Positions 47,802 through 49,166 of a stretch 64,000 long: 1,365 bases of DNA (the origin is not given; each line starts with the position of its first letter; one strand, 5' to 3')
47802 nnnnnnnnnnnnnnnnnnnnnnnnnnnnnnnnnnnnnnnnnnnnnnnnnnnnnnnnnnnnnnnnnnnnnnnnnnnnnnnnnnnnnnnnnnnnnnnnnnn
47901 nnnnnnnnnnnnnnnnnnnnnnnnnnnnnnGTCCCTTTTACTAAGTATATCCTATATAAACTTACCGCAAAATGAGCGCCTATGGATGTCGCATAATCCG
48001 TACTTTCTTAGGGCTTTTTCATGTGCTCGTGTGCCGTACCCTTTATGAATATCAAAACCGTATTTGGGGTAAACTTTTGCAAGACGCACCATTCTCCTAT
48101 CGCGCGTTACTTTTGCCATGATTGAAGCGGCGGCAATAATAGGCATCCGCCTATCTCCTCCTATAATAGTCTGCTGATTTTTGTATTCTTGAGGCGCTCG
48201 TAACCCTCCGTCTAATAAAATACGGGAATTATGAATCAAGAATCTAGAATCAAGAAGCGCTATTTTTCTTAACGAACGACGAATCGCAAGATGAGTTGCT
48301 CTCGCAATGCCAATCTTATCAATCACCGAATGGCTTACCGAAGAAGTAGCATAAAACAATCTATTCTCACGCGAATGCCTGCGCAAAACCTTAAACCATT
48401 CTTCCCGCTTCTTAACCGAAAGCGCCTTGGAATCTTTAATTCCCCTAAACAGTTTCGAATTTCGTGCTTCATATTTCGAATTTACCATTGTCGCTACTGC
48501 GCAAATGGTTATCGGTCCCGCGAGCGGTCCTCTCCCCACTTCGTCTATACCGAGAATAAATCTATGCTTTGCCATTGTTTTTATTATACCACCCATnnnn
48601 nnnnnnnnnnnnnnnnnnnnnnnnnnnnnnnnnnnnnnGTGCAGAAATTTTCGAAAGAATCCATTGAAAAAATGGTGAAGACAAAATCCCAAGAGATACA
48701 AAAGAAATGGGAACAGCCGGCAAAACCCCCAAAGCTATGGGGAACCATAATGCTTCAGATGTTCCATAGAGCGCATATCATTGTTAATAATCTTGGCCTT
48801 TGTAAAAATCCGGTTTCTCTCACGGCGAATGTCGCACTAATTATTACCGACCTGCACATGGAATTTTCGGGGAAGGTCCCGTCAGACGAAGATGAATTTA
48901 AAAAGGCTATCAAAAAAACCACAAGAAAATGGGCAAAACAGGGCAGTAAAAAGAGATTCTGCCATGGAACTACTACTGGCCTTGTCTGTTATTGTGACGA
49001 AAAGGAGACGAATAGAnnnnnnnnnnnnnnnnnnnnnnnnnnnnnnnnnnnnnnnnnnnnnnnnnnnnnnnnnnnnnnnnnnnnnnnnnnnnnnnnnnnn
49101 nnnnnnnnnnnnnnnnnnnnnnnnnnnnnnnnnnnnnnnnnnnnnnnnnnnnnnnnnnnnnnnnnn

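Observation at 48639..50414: Translationally coupled operon of three paralogous 125-aa proteins with a C-H-x7-C-x-C-D-E tail and an embedded SAM-dependent methyltransferase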

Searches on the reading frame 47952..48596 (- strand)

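Call 24: search_protein_families(library=pfam, proteins=[window:47952-48596:-], max_evalue=0.01)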
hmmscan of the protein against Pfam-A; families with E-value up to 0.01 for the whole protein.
window:47952-48596:- (214 aa): 1 family
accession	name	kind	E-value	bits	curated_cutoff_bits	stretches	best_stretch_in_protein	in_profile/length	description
PF01351.25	RNase_HII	-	7.1e-37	127.7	25.8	1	15-210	1-197/199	Ribonuclease HII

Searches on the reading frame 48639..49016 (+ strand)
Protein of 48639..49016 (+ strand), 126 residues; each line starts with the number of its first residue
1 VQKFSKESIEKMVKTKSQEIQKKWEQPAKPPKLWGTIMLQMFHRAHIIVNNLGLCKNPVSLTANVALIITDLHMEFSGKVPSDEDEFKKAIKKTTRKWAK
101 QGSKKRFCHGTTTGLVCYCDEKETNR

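Call 3: search_protein_families(library=pfam, proteins=[window:48639-49016:+], max_evalue=1)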
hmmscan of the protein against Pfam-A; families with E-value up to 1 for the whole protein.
window:48639-49016:+ (126 aa): 0 families

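Call 4: search_protein_families(library=ncbifam, proteins=[window:48639-49016:+], max_evalue=1)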
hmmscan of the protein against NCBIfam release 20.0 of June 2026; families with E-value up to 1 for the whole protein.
window:48639-49016:+ (126 aa): 1 family
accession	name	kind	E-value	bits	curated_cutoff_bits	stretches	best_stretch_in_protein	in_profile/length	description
NF033768.1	myxo_SS_tail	domain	0.039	14.1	40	1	5-41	2-39/92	AgmX/PglI C-terminal domain-containing protein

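Call 71: search_protein_families(library=padloc, proteins=[window:48639-49016:+], max_evalue=0.1)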
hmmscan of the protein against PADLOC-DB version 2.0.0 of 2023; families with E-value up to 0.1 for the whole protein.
window:48639-49016:+ (126 aa): 0 families

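Call 106: predict_structure(alignment_id=A7)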
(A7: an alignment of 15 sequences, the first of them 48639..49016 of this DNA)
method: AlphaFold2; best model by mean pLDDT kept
length: 126 residues; sequences in the alignment: 15
mean_pLDDT: 91.1   pTM: 0.81
mean pLDDT of the five models: 91.1, 90.8, 90.5, 90.2, 90.1
residues with pLDDT >= 90: 97; 70-90: 22; 50-70: 6; < 50: 1
segments of 3 or more residues with pLDDT < 50: none
pLDDT, mean of each block of 10 residues (from residue 1): 96 97 81 86 95 95 95 92 90 95 95 92 64
secondary structure, 60 per line:
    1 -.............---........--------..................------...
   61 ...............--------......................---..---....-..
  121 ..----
elements in order: E2-5 H6-14 H18-25 H34-51 H58-75 H84-105 E114-117 H119-122
